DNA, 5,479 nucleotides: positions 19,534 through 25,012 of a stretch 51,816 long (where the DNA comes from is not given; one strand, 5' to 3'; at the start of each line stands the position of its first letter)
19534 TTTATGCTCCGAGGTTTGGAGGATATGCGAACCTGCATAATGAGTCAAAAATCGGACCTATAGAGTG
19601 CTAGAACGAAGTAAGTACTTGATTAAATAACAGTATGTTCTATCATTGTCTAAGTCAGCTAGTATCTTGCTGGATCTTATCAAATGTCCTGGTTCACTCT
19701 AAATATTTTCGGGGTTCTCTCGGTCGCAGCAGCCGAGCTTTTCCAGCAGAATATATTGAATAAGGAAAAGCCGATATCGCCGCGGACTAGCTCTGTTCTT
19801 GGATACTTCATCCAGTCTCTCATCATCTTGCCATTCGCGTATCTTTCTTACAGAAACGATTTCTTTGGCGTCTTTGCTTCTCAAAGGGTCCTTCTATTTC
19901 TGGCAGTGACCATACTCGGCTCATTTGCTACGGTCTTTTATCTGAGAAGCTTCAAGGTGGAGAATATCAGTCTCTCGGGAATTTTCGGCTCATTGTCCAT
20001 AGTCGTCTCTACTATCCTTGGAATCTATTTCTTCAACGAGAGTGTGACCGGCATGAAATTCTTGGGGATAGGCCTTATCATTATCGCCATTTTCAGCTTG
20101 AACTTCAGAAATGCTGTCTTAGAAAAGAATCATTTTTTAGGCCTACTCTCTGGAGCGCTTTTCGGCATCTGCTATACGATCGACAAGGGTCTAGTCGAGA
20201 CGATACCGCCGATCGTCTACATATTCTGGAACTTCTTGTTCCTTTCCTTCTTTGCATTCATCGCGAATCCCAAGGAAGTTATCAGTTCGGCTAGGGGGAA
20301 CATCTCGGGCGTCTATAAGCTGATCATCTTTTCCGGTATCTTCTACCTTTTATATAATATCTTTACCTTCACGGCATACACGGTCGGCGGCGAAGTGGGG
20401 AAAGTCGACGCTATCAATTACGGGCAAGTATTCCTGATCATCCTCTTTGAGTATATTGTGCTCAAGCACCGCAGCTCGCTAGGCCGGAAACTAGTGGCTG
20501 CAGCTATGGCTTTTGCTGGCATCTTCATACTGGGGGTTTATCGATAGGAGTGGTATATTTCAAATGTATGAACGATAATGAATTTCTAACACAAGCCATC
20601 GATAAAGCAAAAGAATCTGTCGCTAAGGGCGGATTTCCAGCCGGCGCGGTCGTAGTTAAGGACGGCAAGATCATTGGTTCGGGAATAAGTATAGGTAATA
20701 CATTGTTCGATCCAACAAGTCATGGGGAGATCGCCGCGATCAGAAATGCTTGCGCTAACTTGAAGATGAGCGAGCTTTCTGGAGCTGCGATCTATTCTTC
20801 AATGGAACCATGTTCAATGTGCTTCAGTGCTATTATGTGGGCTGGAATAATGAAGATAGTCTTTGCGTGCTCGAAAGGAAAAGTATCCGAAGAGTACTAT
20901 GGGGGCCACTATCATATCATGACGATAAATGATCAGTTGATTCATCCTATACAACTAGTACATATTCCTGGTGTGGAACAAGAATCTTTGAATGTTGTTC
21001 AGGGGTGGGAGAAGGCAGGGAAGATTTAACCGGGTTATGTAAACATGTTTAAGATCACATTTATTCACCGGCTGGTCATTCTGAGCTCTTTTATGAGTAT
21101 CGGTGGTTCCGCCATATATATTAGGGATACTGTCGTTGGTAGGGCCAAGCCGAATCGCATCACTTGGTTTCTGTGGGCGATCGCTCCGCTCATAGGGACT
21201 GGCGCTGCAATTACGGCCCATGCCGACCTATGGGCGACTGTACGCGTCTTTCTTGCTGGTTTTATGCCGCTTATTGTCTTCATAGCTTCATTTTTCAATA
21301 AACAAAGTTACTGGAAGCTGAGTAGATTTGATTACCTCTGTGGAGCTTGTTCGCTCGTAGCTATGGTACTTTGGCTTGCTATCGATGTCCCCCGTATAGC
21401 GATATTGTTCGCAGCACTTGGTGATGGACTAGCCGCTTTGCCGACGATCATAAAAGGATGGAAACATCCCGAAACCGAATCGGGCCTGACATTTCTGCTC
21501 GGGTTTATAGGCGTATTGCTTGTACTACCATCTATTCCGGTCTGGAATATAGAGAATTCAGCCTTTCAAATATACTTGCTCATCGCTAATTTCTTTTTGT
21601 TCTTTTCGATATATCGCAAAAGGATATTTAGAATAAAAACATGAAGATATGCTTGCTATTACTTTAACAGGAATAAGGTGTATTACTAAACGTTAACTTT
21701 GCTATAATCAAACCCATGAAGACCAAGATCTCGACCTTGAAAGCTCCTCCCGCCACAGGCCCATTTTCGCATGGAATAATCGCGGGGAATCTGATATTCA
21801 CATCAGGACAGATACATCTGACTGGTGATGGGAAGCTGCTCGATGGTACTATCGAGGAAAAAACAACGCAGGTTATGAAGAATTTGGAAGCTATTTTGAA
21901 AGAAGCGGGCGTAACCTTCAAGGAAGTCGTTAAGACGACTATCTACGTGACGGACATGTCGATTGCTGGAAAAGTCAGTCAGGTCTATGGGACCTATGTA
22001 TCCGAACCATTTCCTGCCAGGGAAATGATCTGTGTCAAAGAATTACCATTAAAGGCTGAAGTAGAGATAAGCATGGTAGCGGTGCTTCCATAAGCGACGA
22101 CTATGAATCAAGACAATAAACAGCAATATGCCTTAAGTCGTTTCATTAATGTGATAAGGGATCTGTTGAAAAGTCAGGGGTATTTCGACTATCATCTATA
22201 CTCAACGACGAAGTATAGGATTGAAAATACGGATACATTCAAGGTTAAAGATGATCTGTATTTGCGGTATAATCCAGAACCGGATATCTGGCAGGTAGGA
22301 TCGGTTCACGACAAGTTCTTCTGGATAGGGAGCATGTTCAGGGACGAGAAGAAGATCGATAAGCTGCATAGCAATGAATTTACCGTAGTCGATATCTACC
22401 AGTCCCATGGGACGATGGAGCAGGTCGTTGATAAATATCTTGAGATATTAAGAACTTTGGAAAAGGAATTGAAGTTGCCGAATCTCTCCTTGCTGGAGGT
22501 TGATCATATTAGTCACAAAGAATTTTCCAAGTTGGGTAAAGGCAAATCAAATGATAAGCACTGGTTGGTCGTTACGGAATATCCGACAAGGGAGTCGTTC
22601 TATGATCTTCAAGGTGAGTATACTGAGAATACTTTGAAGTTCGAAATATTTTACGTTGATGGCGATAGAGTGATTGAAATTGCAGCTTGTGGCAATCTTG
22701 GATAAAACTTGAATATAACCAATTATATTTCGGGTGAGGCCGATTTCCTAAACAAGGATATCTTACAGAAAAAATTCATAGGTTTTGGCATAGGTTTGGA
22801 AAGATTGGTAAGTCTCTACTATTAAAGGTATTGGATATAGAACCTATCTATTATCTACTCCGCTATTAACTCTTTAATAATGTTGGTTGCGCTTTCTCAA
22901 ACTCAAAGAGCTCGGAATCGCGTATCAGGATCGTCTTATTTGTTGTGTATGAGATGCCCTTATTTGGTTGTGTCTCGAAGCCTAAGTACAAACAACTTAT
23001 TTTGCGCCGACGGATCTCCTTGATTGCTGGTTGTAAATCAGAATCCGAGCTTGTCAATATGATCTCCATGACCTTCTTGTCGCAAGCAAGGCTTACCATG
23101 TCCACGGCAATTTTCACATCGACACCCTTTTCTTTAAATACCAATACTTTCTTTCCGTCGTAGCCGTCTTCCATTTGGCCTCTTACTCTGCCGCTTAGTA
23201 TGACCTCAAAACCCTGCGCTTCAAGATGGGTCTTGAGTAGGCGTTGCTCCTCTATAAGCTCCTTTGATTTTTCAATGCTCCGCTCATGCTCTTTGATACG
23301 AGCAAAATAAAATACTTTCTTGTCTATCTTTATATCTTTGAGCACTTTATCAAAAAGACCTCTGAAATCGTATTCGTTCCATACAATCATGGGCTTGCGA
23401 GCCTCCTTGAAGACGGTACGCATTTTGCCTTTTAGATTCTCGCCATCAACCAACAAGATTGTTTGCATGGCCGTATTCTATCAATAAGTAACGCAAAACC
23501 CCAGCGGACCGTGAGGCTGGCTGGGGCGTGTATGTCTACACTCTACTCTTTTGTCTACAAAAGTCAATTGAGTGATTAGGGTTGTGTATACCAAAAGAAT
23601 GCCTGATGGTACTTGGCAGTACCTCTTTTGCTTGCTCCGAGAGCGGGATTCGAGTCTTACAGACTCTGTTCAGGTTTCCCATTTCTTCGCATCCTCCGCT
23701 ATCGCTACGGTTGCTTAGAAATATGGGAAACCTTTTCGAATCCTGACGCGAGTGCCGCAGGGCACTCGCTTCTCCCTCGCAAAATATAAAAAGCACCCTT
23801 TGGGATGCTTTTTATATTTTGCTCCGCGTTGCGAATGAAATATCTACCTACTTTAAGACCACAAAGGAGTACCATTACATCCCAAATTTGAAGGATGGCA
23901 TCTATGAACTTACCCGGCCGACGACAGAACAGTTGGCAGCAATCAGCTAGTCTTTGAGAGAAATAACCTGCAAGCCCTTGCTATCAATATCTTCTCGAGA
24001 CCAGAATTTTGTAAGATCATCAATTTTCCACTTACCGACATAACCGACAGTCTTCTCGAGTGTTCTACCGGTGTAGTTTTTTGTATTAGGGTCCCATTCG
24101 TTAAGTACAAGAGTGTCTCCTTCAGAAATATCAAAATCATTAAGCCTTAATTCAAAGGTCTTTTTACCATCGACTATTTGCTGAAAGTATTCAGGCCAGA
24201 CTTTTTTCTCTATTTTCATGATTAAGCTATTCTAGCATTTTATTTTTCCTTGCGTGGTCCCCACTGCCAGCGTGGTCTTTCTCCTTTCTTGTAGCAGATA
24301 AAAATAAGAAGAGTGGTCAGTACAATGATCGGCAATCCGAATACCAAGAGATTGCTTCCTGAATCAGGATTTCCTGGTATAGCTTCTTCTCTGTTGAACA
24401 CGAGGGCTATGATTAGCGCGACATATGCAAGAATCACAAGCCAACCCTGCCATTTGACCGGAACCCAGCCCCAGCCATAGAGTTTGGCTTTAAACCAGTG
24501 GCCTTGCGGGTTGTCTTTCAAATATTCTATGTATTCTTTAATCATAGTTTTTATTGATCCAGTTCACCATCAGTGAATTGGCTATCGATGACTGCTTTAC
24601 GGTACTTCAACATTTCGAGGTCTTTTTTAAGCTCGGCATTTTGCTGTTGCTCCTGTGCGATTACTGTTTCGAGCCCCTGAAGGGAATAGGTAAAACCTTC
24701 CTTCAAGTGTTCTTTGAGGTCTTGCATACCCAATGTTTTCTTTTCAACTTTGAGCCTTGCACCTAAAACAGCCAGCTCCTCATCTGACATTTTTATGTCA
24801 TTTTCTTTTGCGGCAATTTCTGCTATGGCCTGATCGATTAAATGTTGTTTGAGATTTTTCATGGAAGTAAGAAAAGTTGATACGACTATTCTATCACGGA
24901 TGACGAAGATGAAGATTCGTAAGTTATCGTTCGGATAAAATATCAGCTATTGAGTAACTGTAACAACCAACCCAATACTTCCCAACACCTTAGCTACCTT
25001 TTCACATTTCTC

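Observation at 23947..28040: Eight-gene cargo operon combining a papain-like/GNAT fusion, a ClpS-like protein, TPR, ASCH and small membrane proteins: a candidate undescribed system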

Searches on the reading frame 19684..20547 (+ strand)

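Call 10: search_protein_families(library=pfam, proteins=[window:19684-20547:+], max_evalue=0.01)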
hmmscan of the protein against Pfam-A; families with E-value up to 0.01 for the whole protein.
window:19684-20547:+ (287 aa): 2 families
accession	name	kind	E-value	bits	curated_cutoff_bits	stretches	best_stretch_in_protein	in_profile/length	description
PF00892.27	EamA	-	1.7e-17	64.4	28.2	2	6-140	6-134/135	EamA-like transporter family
PF06800.18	Sugar_transport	-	0.0037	17.1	26.3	1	67-136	201-272/280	Sugar transport protein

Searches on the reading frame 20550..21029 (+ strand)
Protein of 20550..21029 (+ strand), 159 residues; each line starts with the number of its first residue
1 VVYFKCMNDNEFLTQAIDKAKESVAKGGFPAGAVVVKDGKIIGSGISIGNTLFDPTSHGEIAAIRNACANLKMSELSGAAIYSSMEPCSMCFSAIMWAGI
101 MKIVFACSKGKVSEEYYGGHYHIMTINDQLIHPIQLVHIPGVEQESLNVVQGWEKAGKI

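Call 10: search_protein_families(library=pfam, proteins=[window:20550-21029:+], max_evalue=0.01)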
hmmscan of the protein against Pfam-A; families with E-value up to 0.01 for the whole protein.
window:20550-21029:+ (159 aa): 2 families
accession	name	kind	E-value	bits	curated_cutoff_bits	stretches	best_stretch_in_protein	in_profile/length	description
PF00383.29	dCMP_cyt_deam_1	-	3.3e-25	88.4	25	1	8-106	3-101/102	Cytidine and deoxycytidylate deaminase zinc-binding region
PF14437.12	MafB19-deam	-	3.4e-22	79.3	27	1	7-111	1-105/142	MafB19-like deaminase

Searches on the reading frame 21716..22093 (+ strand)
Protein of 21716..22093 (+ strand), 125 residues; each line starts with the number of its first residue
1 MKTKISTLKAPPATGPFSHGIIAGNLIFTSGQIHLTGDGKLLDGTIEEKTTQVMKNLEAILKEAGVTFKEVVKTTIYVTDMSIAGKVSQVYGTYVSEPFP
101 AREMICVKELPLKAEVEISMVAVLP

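Call 10: search_protein_families(library=pfam, proteins=[window:21716-22093:+], max_evalue=0.01)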
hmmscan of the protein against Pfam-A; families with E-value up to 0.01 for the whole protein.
window:21716-22093:+ (125 aa): 1 family
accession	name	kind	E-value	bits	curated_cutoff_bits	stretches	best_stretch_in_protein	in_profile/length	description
PF01042.26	Ribonuc_L-PSP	-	2e-33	115.4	27.3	1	8-123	2-120/121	Endoribonuclease L-PSP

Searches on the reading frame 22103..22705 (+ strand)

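Call 10: search_protein_families(library=pfam, proteins=[window:22103-22705:+], max_evalue=0.01)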
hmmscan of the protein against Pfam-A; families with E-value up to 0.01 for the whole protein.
window:22103-22705:+ (200 aa): 1 family
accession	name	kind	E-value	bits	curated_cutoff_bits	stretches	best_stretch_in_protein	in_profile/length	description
PF00152.25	tRNA-synt_2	-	1.8e-09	37.5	25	1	12-142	26-166/308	tRNA synthetases class II (D, K and N)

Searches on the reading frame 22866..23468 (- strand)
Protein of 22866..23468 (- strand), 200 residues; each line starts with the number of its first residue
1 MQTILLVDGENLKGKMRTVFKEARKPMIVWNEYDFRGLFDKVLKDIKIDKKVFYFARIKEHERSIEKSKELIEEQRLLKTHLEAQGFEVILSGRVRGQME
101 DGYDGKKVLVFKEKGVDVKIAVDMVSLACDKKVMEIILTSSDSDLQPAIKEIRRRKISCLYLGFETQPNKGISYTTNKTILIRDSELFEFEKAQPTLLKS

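Call 10: search_protein_families(library=pfam, proteins=[window:22866-23468:-], max_evalue=0.01)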
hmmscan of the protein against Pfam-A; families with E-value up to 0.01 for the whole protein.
window:22866-23468:- (200 aa): 1 family
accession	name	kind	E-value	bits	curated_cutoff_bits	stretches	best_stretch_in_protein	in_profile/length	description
PF01936.24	NYN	-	2.4e-13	51.3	24.2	1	3-165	2-126/145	NYN domain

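Call 11: search_protein_families(library=padloc, proteins=[window:22866-23468:-], max_evalue=0.1)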
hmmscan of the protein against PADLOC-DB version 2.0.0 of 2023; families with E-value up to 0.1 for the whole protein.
window:22866-23468:- (200 aa): 2 families
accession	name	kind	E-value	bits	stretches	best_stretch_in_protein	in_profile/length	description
PDLC04163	HEC-09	-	8.7e-11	39.8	1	5-155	6-145/203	-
PDLC01154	NYN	-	1.3e-07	29.3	1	111-181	226-294/310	"LabA-like protein, NYN family nuclease"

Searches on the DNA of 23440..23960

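Call 67: search_rna_families(source=window, start=23440, end=23960, threshold=evalue, max_evalue=5)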
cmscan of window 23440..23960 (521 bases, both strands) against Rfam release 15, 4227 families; matches with E-value up to 5: 15.
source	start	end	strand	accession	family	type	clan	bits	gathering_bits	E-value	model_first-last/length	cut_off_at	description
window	23773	23872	-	RF01719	Pseudomon-1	Gene; sRNA;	-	23.3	50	0.024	1-116/116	no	Pseudomon-1/ErsA RNA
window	23786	23850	-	RF02427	SpF10_sRNA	Gene; sRNA;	-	21.6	60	0.13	1-57/57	no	Streptococcus sRNA SpF10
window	23784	23857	-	RF01859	Phe_leader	Cis-reg; leader;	-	21.5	55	0.37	1-125/125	no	Phenylalanine leader peptide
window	23779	23822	-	RF04120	MIR5998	Gene; miRNA;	-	21.3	180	0.028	1-173/173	no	MIR5998 microRNA precursor family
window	23779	23822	-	RF00744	mir-361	Gene; miRNA;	-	20.2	70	0.14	1-71/71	no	mir-361 microRNA precursor family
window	23765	23835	+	RF00906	MIR1120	Gene; miRNA;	-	18.6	86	0.63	1-87/87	no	MIR1120/MIR1122 microRNA precursor family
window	23779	23822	-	RF00906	MIR1120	Gene; miRNA;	-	17.6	86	1.2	15-73/87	no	MIR1120/MIR1122 microRNA precursor family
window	23779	23822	-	RF04136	MIR1862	Gene; miRNA;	-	17.1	84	1.6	14-76/90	no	MIR1862 microRNA precursor family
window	23778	23822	+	RF01011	mir-605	Gene; miRNA;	-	16.1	98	3.1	1-82/82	no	mir-605 microRNA precursor family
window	23779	23823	-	RF04157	MIR9486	Gene; miRNA;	-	15.9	100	2.4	1-119/119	no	MIR9486 microRNA precursor family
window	23779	23822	+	RF04147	MIR6224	Gene; miRNA;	-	15.4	171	1.8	1-176/176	no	MIR6224 microRNA precursor family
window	23660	23744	+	RF00984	mir-576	Gene; miRNA;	-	15.3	99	3.3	1-90/90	no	mir-576 microRNA precursor family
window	23453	23479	-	RF02359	MS2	Cis-reg;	-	14.5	40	0.81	1-36/36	no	Bacteriophage MS2 operator hairpin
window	23778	23823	+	RF04133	MIR2646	Gene; miRNA;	-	12.8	245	3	1-256/256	no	MIR2646 microRNA precursor family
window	23745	23820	-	RF02503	Atu_C9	Gene; sRNA;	-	8.9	40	4.8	117-192/192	no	Rhizobiales sRNA Atu_C9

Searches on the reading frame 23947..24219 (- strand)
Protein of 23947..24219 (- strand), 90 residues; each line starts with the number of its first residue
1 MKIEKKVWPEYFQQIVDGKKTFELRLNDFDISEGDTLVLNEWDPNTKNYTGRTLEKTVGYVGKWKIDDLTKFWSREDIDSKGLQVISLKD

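Call 3: search_protein_families(library=pfam, proteins=[window:23947-24219:-], max_evalue=1)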
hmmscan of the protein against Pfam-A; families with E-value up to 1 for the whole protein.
window:23947-24219:- (90 aa): 2 families
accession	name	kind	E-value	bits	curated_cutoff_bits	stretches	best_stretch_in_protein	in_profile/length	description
PF12961.13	DUF3850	-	1.5e-19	70.4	22.9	1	3-63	2-62/77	Domain of unknown function (DUF3850)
PF04266.20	ASCH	-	2.2e-06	28.7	21.2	1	7-71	3-63/103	ASCH domain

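Call 11: search_protein_families(library=padloc, proteins=[window:23947-24219:-], max_evalue=0.1)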
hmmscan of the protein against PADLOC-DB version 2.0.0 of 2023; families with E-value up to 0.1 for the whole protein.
window:23947-24219:- (90 aa): 2 families
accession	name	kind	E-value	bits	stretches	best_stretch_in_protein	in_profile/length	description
PDLC04425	PDC-M11B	-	0.0063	15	1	7-36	7-35/132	-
PDLC04424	PDC-M11B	-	0.018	13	1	7-47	14-53/142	-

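Call 42: search_protein_families(library=ncbifam, proteins=[window:23947-24219:-], max_evalue=0.01)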
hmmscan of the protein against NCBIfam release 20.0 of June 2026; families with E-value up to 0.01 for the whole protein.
window:23947-24219:- (90 aa): 0 families

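Call 64: search_protein_families(library=phrogs, proteins=[window:23947-24219:-], max_evalue=0.01)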
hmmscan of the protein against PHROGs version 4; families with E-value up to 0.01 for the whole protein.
window:23947-24219:- (90 aa): 6 families
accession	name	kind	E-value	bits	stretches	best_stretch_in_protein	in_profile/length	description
phrog_986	-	DNA, RNA and nucleotide metabolism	1.4e-20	75.1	1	6-62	101-155/253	RNA-binding protein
phrog_1812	-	unknown function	1.7e-13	51.6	1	5-64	7-64/150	-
phrog_16529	-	unknown function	1.1e-09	39.6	1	3-61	3-59/140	-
phrog_24858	-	unknown function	1.2e-07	32.5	1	5-65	107-165/180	-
phrog_3136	-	unknown function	0.0018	19.3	1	7-41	9-43/134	-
phrog_15982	-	unknown function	0.0032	17.5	1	6-61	376-429/453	-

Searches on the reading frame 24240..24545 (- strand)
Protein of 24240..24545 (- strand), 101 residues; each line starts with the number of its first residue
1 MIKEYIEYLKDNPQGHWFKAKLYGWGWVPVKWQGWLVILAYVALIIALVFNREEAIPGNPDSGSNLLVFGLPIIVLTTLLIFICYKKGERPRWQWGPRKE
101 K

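Call 3: search_protein_families(library=pfam, proteins=[window:24240-24545:-], max_evalue=1)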
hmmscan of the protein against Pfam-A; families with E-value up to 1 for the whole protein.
window:24240-24545:- (101 aa): 1 family
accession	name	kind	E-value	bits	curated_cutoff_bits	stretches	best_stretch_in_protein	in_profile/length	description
PF09913.15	DUF2142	-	0.017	14.3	30.1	1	21-89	309-377/395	Predicted membrane protein (DUF2142)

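Call 11: search_protein_families(library=padloc, proteins=[window:24240-24545:-], max_evalue=0.1)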
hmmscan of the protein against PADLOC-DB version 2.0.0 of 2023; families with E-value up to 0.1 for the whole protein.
window:24240-24545:- (101 aa): 0 families

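Call 42: search_protein_families(library=ncbifam, proteins=[window:24240-24545:-], max_evalue=0.01)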
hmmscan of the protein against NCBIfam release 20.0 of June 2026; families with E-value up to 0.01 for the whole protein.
window:24240-24545:- (101 aa): 0 families

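Call 64: search_protein_families(library=phrogs, proteins=[window:24240-24545:-], max_evalue=0.01)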
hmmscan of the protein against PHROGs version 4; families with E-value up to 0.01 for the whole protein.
window:24240-24545:- (101 aa): 0 families

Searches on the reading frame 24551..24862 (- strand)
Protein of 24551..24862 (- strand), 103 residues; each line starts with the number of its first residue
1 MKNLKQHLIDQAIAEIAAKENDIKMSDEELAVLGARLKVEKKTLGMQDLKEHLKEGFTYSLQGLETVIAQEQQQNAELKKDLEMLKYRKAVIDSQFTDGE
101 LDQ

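Call 3: search_protein_families(library=pfam, proteins=[window:24551-24862:-], max_evalue=1)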
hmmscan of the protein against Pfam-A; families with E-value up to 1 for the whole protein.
window:24551-24862:- (103 aa): 4 families
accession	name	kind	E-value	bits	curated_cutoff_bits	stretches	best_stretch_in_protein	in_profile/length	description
PF21205.3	Rep3_C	-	0.087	13.5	21.1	1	1-24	18-40/59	Initiator Rep protein, WH2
PF24901.1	HTH_MCM7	-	0.13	12.6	26.5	1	70-102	20-52/76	DNA replication licensing factor MCM7, winged helix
PF16278.11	zf-C2HE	-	0.18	12.7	30.1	0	45-57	49-61/63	C2HE / C2H2 / C2HC zinc-binding finger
PF04102.17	SlyX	-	0.19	12.9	30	1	61-91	19-49/67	SlyX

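Call 11: search_protein_families(library=padloc, proteins=[window:24551-24862:-], max_evalue=0.1)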
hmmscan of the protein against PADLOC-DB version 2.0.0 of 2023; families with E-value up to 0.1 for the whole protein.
window:24551-24862:- (103 aa): 2 families
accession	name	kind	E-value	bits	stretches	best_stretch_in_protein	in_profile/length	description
PDLC02004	SAVED3--SAVED_PDDEXK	-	0.0047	14.1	1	21-82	162-221/490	-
PDLC00579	JetC3|JetC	-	0.0089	11.9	1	2-90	436-525/1453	DUF3584 domain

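Call 42: search_protein_families(library=ncbifam, proteins=[window:24551-24862:-], max_evalue=0.01)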
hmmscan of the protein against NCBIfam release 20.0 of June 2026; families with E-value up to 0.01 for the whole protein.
window:24551-24862:- (103 aa): 0 families

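Call 64: search_protein_families(library=phrogs, proteins=[window:24551-24862:-], max_evalue=0.01)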
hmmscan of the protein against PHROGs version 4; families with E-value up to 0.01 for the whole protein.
window:24551-24862:- (103 aa): 0 families
